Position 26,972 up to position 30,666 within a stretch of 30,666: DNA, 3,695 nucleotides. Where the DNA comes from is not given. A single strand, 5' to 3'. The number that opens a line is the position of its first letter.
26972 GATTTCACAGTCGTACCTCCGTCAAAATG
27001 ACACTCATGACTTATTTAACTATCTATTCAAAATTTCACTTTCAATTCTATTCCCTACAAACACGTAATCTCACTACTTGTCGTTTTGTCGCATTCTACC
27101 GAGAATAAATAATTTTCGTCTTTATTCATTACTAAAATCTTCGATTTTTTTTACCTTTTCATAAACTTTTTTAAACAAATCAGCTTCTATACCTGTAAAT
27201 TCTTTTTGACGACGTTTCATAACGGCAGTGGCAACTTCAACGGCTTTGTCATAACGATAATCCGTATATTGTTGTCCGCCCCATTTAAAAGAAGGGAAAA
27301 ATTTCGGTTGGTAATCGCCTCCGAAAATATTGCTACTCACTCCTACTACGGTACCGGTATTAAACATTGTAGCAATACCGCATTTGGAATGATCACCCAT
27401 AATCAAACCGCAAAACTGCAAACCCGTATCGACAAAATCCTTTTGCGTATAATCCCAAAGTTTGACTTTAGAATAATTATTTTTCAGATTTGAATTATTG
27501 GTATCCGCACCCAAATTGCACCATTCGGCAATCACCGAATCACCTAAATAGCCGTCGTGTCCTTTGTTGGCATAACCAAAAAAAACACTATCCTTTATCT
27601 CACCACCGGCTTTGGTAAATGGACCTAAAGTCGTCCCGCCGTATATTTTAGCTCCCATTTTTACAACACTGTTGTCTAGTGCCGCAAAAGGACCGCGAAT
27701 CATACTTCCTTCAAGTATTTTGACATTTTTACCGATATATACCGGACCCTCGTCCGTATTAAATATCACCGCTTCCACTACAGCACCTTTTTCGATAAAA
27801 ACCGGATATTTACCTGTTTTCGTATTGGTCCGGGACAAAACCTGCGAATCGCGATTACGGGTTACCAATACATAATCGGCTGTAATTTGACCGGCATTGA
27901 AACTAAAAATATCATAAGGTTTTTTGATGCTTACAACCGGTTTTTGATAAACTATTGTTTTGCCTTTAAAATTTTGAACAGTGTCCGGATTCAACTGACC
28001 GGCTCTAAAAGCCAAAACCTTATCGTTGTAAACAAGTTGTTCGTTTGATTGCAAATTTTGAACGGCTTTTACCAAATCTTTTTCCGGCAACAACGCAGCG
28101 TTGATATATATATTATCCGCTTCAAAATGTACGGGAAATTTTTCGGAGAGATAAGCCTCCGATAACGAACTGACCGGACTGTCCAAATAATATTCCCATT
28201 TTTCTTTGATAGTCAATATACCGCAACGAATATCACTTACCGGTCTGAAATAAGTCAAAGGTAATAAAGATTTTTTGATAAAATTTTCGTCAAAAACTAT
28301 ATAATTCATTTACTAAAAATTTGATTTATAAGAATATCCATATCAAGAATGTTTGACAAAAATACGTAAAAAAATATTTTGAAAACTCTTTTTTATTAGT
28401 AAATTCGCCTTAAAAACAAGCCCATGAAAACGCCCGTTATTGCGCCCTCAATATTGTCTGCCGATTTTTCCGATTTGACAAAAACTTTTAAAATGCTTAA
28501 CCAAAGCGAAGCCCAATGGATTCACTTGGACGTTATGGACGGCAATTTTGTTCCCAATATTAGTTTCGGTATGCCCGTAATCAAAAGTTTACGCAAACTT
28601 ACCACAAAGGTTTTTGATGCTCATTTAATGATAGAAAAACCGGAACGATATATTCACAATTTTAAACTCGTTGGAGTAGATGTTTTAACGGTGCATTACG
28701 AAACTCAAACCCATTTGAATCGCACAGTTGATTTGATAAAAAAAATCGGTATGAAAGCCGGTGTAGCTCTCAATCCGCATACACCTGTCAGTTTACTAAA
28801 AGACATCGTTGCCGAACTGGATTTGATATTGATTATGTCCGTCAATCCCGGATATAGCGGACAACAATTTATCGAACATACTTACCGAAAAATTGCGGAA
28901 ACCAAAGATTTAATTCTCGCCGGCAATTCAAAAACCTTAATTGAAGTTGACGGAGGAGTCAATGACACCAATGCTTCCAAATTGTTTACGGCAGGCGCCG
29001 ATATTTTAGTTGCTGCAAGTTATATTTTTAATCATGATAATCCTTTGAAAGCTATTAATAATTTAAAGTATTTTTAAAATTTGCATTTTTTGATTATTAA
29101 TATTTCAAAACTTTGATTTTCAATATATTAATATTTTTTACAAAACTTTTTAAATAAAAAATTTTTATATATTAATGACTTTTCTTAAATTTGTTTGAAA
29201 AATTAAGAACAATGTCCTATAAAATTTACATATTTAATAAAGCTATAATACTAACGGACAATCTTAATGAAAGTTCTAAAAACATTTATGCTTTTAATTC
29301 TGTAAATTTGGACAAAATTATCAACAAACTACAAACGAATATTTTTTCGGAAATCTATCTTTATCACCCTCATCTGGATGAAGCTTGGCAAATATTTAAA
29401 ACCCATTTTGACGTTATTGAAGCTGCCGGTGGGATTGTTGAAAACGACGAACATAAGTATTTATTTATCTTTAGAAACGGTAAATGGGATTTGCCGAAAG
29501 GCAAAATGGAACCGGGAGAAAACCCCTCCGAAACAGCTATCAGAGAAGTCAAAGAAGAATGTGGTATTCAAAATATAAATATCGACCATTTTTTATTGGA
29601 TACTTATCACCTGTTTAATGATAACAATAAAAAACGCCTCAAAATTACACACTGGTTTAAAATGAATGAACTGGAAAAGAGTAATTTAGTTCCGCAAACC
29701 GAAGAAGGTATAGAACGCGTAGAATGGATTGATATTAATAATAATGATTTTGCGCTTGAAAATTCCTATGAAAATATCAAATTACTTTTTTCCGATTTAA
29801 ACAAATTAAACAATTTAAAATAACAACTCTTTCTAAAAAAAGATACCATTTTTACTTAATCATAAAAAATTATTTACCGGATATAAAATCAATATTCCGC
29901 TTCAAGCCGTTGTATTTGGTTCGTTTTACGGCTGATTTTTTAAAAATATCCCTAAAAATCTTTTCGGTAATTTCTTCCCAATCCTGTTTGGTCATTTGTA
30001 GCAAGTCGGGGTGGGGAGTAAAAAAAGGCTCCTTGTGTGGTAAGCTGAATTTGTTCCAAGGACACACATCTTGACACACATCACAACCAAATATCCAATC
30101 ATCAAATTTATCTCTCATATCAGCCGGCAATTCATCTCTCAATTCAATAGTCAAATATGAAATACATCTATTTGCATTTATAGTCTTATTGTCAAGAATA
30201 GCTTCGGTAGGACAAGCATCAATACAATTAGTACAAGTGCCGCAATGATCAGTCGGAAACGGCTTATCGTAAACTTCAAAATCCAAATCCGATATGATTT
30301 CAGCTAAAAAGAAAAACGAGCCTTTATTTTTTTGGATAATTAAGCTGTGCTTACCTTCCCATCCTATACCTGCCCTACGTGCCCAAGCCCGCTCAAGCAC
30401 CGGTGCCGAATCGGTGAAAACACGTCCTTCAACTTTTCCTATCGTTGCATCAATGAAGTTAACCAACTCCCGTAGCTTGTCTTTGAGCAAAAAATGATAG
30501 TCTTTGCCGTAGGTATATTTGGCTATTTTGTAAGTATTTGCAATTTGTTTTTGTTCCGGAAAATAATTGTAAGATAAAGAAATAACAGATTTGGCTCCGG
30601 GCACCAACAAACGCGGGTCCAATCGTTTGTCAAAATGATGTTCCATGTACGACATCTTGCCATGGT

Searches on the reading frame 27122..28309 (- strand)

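Call 11: search_protein_families(library=pfam, proteins=[window:27122-28309:-], max_evalue=0.01)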
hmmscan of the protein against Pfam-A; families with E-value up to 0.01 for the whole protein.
window:27122-28309:- (395 aa): 2 families
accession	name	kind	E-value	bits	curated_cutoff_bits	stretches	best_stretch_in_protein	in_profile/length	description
PF13562.11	NTP_transf_4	-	1.9e-45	155.1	27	1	3-153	1-152/153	Sugar nucleotidyl transferase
PF00132.30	Hexapep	-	0.00013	22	27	0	188-206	18-36/36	Bacterial transferase hexapeptide (six repeats)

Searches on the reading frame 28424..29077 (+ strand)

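Call 11: search_protein_families(library=pfam, proteins=[window:28424-29077:+], max_evalue=0.01)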
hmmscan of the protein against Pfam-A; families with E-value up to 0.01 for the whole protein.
window:28424-29077:+ (217 aa): 1 family
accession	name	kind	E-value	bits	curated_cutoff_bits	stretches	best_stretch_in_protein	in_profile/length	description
PF00834.25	Ribul_P_3_epim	-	3e-72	242.6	21.1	1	6-202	2-198/198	Ribulose-phosphate 3 epimerase family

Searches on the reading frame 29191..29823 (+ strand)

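Call 13: search_protein_families(library=ncbifam, proteins=[window:29191-29823:+], max_evalue=0.01)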
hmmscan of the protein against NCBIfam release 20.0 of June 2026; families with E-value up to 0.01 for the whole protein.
window:29191-29823:+ (210 aa): 15 families
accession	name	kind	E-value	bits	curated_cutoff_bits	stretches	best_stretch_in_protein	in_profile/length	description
NF008044.0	PRK10776.1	equivalog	1e-09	38.3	148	1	78-186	6-114/130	8-oxo-dGTP diphosphatase MutT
NF041652.1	Nud_hyd_Dein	equivalog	1.8e-09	38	200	1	95-181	41-123/152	Nudix hydrolase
TIGR00586.1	mutt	equivalog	2e-09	37.5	97.9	1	96-191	31-120/129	8-oxo-dGTP diphosphatase MutT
NF006530.0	PRK08999.1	equivalog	1e-07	31.3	245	1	96-146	32-81/315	Nudix family hydrolase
NF052459.1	OxoGTPPhMutT1Mycb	equivalog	4.5e-07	29.3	475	1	95-183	27-107/292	8-oxo-(d)GTP phosphatase MutT1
TIGR02705.1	nudix_YtkD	equivalog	8.9e-07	28.6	154.4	1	99-170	47-115/156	RNA deprotection pyrophosphohydrolase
NF001938.0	PRK00714.1-5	equivalog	7.2e-06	25.5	116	1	96-131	44-79/172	RNA pyrophosphohydrolase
NF006961.0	PRK09438.1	equivalog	9.6e-06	25.1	103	1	99-140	34-75/151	dihydroneopterin triphosphate diphosphatase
NF001936.0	PRK00714.1-3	equivalog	1.5e-05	24.9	118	1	97-131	35-69/155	RNA pyrophosphohydrolase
NF008736.0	PRK11762.1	equivalog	3e-05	23.6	169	1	100-132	77-109/186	ADP compounds hydrolase NudE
NF007834.0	PRK10546.1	equivalog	5.5e-05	23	156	1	96-130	29-63/135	pyrimidine (deoxy)nucleoside triphosphate diphosphatase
NF001937.0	PRK00714.1-4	equivalog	0.00014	21.5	139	1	82-132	14-66/161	RNA pyrophosphohydrolase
NF001935.0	PRK00714.1-2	equivalog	0.0003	20.3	259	1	94-130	28-64/183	RNA pyrophosphohydrolase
NF001934.0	PRK00714.1-1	equivalog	0.0007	19.1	241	1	81-133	13-67/176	RNA pyrophosphohydrolase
NF012016.0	PRK15472.1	equivalog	0.0032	17.2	95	1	96-128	30-62/141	nucleoside triphosphatase NudI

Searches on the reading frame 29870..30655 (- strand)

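Call 13: search_protein_families(library=ncbifam, proteins=[window:29870-30655:-], max_evalue=0.01)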
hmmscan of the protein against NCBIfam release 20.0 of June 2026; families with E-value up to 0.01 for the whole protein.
window:29870-30655:- (261 aa): 20 families
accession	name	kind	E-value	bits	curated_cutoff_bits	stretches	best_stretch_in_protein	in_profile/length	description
TIGR00276.1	TIGR00276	equivalog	4.2e-89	298.9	200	1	1-256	40-299/337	tRNA epoxyqueuosine(34) reductase QueG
TIGR02486.1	RDH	subfamily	1.3e-09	38.4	160.35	1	85-202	150-280/314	reductive dehalogenase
NF038196.1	ferrodoxin_EFR1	subfamily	1.6e-05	25.1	75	1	131-162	207-239/242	EFR1 family ferrodoxin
NF058577.1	FdxA_fam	equivalog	3.4e-05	24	65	1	135-166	6-40/52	4Fe-4S ferredoxin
NF040864.1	HgcB_ferredoxin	equivalog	0.00018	21.3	99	0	136-154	44-62/93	mercury methylation ferredoxin HgcB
NF006221.0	PRK08348.1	subfamily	0.0003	20.5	124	0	136-154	75-93/136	NADH-plastoquinone oxidoreductase subunit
TIGR01971.1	NuoI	subfamily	0.00053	19.6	113.05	0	136-158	81-103/121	NADH-quinone oxidoreductase, chain I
TIGR02179.1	PorD_KorD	subfamily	0.00075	19.6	60.05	0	135-204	24-73/78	2-oxoacid:acceptor oxidoreductase, delta subunit, pyruvate/2-ketoisovalerate family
TIGR02700.1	flavo_MJ0208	hypoth_equivalog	0.0013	18.1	251.35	0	136-158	148-170/234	dihydromethanopterin reductase (acceptor)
NF004537.0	PRK05888.1-3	equivalog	0.0016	18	163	0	137-153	114-130/204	NADH-quinone oxidoreductase subunit NuoI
NF005504.0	PRK07118.1-3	equivalog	0.002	17.5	437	1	135-204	170-237/293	Fe-S cluster domain-containing protein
TIGR01944.1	rnfB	subfamily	0.0023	17.5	68.7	0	136-155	113-132/190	RnfABCDGE type electron transport complex subunit B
NF004898.0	PRK06259.1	equivalog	0.0029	16.3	385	1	136-200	134-200/488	fumarate reductase (CoM/CoB) subunit TfrB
NF033683.1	di_4Fe-4S_YfhL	equivalog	0.0043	17.3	86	0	135-164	6-38/80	YfhL family 4Fe-4S dicluster ferredoxin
NF042909.1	FMH_DH_FwdF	exception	0.0053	15.9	375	0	136-207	99-159/336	tungsten-dependent formylmethanofuran dehydrogenase subunit FwdF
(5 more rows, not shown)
